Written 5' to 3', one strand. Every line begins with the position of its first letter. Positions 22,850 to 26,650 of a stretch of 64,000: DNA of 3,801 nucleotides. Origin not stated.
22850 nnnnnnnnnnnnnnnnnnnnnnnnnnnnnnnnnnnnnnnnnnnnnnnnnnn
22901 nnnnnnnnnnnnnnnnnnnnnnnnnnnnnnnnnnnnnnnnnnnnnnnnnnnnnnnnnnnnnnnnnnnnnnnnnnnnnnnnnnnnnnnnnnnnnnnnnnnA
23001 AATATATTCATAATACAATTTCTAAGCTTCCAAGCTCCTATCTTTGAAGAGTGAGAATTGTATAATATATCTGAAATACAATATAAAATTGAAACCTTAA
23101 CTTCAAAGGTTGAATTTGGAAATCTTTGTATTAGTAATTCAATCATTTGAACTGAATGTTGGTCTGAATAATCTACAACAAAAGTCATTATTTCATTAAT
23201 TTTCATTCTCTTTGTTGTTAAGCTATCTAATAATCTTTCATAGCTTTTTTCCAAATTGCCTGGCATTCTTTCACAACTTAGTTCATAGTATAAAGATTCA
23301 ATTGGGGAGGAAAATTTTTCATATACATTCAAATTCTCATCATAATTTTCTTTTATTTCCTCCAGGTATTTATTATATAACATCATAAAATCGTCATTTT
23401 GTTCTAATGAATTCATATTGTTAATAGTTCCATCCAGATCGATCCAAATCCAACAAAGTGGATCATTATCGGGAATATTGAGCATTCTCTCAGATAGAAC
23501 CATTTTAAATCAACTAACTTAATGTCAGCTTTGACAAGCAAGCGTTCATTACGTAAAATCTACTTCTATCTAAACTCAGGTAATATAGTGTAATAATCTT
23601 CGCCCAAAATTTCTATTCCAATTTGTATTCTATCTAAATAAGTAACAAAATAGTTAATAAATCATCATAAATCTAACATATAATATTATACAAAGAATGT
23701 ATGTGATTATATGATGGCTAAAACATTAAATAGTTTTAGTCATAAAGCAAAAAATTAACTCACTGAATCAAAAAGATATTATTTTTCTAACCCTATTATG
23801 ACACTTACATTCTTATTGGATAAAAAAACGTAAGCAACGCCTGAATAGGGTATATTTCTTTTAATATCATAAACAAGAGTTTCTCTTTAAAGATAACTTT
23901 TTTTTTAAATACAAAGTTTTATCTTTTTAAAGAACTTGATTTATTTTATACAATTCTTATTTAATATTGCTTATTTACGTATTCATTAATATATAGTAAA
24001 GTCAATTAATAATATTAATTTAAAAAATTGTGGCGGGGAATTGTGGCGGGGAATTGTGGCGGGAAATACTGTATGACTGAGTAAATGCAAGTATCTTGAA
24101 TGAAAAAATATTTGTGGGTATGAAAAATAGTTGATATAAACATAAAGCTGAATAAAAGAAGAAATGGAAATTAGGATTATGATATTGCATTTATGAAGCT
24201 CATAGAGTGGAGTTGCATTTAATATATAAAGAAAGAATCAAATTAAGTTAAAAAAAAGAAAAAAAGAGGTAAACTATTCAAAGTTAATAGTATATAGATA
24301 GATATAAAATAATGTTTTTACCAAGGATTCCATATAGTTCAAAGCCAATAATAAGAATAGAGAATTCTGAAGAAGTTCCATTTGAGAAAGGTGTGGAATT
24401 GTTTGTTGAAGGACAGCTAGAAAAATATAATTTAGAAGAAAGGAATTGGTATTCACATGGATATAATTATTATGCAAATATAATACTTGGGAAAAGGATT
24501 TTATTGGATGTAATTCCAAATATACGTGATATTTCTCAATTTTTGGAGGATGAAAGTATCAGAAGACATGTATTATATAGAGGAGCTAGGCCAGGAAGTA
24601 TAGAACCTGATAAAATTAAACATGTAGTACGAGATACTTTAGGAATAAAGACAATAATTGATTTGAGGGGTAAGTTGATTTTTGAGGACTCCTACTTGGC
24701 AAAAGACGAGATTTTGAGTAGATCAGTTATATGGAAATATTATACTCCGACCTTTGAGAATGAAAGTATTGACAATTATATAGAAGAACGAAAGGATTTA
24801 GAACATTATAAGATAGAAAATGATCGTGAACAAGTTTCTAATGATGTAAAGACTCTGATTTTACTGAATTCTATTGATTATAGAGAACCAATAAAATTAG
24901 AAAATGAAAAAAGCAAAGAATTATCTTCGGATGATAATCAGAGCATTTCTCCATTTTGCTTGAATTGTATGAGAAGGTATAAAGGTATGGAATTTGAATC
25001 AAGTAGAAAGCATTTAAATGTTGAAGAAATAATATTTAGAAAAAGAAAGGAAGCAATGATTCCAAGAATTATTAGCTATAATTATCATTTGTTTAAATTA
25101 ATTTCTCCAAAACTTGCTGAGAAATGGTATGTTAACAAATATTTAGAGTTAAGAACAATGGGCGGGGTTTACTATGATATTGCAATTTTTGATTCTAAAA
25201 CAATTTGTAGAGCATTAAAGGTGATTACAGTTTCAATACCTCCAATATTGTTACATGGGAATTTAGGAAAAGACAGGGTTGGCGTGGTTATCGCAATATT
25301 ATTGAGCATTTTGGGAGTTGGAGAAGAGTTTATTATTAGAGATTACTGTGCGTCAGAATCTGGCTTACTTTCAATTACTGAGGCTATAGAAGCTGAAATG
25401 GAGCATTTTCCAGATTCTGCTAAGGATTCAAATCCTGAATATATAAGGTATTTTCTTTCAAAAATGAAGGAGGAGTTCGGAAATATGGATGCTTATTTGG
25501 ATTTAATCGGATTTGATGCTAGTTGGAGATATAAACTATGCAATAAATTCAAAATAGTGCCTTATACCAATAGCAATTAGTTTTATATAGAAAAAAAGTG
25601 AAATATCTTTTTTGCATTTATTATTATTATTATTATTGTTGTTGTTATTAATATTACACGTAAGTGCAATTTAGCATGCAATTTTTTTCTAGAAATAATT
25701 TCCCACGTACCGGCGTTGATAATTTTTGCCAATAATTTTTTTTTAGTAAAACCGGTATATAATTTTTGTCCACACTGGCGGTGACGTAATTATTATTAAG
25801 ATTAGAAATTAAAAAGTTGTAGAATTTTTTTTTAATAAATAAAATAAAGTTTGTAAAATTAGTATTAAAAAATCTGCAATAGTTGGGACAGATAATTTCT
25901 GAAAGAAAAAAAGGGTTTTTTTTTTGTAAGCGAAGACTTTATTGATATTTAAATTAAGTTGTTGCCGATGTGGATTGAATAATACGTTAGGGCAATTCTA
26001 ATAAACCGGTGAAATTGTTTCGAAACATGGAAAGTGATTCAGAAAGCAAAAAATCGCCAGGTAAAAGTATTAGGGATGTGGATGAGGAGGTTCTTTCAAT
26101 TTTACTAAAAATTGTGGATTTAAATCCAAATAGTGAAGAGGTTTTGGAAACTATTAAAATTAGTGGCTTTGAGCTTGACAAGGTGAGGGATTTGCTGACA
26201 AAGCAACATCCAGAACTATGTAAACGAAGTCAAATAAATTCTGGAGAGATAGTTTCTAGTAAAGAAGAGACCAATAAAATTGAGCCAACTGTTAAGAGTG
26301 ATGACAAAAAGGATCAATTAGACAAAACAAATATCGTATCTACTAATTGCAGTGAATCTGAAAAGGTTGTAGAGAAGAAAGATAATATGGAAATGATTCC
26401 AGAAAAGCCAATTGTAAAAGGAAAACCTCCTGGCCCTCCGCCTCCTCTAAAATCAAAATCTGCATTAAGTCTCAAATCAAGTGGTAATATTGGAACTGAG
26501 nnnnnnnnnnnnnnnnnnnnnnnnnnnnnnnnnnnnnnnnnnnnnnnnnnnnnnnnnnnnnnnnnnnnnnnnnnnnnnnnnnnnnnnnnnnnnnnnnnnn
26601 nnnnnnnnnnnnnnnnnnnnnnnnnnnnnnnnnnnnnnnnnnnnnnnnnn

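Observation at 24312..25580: Tyrosine-phosphatase-fold protein whose catalytic cysteine is replaced by glycine (STYX-like pseudophosphatase)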

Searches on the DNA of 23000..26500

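Call 70: search_rna_families(source=window, start=23000, end=26500, threshold=gathering)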
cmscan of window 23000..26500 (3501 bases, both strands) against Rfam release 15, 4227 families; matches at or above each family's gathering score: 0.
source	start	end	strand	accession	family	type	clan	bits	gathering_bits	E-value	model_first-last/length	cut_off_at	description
